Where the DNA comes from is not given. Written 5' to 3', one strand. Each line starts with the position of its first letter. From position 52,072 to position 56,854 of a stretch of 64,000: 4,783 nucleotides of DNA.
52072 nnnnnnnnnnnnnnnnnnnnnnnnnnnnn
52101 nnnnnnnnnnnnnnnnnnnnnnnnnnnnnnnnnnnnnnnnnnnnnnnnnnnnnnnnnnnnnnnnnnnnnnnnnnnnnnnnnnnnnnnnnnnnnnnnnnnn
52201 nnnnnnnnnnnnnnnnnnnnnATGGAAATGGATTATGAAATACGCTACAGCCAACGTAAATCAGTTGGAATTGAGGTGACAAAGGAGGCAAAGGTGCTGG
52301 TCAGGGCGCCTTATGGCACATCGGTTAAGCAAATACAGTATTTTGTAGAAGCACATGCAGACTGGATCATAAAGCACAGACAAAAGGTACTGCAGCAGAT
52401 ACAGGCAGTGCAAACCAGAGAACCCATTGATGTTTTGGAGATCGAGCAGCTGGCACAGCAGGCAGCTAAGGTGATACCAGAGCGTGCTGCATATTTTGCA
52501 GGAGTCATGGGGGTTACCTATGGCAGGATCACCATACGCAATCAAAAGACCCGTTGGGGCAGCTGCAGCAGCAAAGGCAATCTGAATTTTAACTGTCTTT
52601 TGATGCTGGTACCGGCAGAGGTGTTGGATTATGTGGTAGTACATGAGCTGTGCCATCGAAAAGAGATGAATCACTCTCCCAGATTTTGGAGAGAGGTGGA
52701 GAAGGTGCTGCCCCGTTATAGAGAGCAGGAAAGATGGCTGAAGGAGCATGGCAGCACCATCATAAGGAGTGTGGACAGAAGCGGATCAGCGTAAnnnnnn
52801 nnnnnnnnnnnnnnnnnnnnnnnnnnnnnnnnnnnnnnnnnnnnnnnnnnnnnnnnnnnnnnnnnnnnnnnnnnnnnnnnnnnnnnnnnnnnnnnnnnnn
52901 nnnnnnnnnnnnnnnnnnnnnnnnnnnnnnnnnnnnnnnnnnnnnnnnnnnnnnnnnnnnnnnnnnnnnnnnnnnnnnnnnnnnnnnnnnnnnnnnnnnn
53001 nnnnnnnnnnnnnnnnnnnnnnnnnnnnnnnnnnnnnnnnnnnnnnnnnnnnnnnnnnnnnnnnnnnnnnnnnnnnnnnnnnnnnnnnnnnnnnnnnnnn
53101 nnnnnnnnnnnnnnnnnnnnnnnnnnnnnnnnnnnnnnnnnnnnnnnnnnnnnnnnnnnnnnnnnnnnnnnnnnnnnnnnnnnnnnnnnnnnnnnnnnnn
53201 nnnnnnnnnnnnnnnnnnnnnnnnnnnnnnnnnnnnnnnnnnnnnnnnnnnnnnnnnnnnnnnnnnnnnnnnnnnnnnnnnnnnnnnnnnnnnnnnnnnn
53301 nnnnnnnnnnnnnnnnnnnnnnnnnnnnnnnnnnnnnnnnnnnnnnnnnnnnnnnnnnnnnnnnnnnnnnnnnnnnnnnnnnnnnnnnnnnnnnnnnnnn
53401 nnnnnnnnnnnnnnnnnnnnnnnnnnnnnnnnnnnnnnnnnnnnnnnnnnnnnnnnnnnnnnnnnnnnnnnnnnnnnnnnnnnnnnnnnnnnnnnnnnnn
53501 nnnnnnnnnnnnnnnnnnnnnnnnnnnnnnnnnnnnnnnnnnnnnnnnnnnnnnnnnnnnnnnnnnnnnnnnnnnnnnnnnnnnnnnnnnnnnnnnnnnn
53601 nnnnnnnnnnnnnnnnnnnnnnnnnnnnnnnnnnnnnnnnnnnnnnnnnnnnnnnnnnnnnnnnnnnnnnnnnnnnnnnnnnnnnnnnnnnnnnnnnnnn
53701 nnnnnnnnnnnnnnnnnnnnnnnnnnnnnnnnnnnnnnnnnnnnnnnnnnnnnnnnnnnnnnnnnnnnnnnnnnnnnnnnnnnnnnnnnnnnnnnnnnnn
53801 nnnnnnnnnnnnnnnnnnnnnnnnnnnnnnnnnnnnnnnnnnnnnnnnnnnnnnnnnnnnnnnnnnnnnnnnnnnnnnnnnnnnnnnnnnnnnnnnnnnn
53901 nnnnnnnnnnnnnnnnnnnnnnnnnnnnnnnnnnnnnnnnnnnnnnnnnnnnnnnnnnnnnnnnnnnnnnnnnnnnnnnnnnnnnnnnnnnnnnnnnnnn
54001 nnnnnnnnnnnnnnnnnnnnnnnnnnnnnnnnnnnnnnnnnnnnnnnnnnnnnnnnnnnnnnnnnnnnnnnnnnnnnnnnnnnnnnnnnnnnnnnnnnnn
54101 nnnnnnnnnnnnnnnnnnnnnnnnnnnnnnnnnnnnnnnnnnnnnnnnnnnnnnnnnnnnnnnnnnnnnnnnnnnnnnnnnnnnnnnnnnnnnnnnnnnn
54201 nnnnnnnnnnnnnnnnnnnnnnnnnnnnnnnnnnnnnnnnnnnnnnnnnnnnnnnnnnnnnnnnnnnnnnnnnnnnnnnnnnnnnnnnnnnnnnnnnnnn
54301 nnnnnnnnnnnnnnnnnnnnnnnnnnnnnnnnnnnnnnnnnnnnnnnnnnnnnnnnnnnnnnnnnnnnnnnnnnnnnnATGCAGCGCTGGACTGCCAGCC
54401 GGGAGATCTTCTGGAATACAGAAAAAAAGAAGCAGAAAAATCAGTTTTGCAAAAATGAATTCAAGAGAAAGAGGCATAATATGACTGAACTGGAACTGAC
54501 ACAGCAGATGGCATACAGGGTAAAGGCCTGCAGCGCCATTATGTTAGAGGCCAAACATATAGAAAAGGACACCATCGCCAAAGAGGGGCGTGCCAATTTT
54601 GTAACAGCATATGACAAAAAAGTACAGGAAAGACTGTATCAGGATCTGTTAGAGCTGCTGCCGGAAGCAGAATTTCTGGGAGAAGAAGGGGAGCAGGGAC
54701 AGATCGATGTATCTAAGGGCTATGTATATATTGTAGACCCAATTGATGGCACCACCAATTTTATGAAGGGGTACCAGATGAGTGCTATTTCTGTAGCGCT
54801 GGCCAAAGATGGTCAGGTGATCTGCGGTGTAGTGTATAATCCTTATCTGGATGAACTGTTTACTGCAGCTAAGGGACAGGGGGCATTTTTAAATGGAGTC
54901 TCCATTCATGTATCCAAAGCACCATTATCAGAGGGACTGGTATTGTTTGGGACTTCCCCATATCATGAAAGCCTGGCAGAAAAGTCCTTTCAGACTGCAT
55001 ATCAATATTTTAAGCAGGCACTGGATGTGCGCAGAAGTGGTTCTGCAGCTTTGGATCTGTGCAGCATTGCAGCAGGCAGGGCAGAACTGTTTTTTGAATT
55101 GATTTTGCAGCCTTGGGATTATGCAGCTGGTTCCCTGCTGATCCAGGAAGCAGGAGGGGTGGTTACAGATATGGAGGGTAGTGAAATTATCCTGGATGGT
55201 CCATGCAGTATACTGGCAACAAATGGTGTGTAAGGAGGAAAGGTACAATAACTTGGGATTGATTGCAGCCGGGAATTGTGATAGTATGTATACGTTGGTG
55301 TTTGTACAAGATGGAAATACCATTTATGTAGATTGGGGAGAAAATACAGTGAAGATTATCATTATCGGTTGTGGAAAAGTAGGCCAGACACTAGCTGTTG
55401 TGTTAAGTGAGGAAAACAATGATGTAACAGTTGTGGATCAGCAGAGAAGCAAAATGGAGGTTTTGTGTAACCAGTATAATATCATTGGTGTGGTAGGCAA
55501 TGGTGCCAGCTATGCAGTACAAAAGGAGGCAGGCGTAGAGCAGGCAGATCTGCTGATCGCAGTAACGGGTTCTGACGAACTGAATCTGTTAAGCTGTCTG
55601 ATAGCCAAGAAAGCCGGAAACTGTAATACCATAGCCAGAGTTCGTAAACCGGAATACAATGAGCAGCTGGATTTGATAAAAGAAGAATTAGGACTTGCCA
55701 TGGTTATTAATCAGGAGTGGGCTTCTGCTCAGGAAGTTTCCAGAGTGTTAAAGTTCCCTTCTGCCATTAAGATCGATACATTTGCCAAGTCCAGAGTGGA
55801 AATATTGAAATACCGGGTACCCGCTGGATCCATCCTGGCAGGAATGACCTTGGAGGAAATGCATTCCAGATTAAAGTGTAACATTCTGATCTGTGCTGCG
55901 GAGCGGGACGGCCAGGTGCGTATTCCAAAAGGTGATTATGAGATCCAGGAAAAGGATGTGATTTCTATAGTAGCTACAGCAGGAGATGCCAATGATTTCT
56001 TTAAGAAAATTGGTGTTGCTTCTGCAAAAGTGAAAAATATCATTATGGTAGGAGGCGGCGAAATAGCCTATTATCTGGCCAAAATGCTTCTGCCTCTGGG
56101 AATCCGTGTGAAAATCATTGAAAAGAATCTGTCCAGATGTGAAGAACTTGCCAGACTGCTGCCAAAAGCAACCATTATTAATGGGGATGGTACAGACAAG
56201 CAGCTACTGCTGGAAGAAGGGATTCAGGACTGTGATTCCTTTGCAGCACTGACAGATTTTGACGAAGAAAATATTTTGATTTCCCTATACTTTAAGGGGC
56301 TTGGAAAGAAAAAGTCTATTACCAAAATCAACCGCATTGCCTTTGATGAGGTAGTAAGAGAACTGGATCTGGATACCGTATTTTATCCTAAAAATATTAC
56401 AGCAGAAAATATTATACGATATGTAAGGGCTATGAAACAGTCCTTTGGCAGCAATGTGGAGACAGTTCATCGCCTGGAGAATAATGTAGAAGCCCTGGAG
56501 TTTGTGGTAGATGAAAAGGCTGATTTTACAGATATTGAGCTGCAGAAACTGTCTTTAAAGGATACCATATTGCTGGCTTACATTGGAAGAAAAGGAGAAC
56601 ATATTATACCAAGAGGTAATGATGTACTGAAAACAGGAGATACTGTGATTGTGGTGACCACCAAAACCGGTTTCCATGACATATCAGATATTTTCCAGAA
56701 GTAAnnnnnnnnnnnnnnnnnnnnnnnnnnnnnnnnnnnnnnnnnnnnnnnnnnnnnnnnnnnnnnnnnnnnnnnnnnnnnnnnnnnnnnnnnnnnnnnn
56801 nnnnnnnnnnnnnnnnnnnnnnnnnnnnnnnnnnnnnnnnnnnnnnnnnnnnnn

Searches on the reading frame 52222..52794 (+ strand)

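Call 86: search_protein_families(library=pfam, max_evalue=0.00001, proteins=[window:52222-52794:+])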
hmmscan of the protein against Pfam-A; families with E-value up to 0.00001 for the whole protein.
window:52222-52794:+ (190 aa): 1 family
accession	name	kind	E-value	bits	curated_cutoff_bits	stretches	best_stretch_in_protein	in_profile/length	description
PF01863.23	YgjP-like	-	7.3e-50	170.3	26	2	77-176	108-207/207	YgjP-like, metallopeptidase domain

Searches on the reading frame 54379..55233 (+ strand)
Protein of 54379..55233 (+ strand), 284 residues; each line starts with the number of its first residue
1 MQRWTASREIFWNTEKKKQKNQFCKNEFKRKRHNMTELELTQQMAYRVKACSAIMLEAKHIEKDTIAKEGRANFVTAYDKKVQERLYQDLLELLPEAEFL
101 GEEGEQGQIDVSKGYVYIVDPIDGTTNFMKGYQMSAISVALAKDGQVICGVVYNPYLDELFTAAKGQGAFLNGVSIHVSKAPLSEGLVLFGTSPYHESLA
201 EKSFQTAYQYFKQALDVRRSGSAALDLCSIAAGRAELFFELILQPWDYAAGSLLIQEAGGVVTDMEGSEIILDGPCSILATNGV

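Call 7: search_protein_families(library=pfam, proteins=[window:54379-55233:+])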
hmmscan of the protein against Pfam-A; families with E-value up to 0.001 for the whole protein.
window:54379-55233:+ (284 aa): 1 family
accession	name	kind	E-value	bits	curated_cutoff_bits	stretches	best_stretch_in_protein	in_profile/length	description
PF00459.30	Inositol_P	-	9.7e-63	212.6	27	1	50-272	15-245/271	Inositol monophosphatase family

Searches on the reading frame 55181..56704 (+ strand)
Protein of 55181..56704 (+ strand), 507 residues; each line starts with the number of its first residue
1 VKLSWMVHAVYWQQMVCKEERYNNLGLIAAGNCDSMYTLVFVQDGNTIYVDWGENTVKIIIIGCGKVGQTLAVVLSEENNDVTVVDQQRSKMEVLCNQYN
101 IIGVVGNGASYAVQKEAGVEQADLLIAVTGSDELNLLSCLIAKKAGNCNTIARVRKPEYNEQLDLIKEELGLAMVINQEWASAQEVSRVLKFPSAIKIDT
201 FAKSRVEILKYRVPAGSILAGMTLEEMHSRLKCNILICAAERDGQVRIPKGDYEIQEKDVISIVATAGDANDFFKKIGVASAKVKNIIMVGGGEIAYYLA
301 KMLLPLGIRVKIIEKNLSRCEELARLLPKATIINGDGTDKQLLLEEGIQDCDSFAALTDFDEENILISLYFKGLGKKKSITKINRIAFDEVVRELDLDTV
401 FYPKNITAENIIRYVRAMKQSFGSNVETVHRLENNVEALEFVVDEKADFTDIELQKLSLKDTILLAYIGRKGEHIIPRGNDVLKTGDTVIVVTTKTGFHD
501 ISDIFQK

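Call 7: search_protein_families(library=pfam, proteins=[window:55181-56704:+])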
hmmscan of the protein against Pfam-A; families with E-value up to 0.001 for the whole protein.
window:55181-56704:+ (507 aa): 15 families
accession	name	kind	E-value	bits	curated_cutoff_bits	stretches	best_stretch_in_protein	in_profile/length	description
PF02254.24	TrkA_N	-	3.6e-48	163.1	23.8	2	59-165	1-107/116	TrkA-N domain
PF02080.26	TrkA_C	-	1.2e-23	83.2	27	2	211-278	4-71/71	TrkA-C domain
PF13241.12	NAD_binding_7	-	1.9e-10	41.7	22.1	1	58-143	9-83/104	Putative NAD(P)-binding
PF01488.26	Shikimate_DH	-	2.3e-09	37.9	24.3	1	56-134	12-88/138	Shikimate / quinate 5-dehydrogenase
PF03435.24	Sacchrp_dh_NADP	-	7.7e-09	36.4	25.1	1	59-150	1-98/129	Saccharopine dehydrogenase NADP binding domain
PF03807.23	F420_oxidored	-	2.3e-07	31.8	21.6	1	58-114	1-58/94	NADP oxidoreductase coenzyme F420-dependent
PF00070.33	Pyr_redox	-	3.6e-06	27.8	22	0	58-88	1-31/82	Pyridine nucleotide-disulphide oxidoreductase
PF01262.27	AlaDh_PNT_C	-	1.8e-05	24.7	23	0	267-332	6-76/214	Alanine dehydrogenase/PNT, C-terminal domain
PF02558.23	ApbA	-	2.6e-05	24.3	22.2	1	59-108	1-50/150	Ketopantoate reductase PanE/ApbA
PF13478.12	XdhC_C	-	5.9e-05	24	29.7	0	59-107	1-35/125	XdhC Rossmann domain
PF07992.20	Pyr_redox_2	-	6.5e-05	22.9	26.1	0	58-316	2-174/291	Pyridine nucleotide-disulphide oxidoreductase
PF03721.20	UDPG_MGDP_dh_N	-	0.00013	22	27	1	58-97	2-41/187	UDP-glucose/GDP-mannose dehydrogenase family, NAD binding domain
PF01494.25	FAD_binding_3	-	0.00044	20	22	0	57-92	2-37/349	FAD binding domain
PF02826.25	2-Hacid_dh_C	-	0.00048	20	25.1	0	58-93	38-73/178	D-isomer specific 2-hydroxyacid dehydrogenase, NAD binding domain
PF03446.21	NAD_binding_2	-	0.00062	20.2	21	0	58-127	1-61/161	NAD binding domain of 6-phosphogluconate dehydrogenase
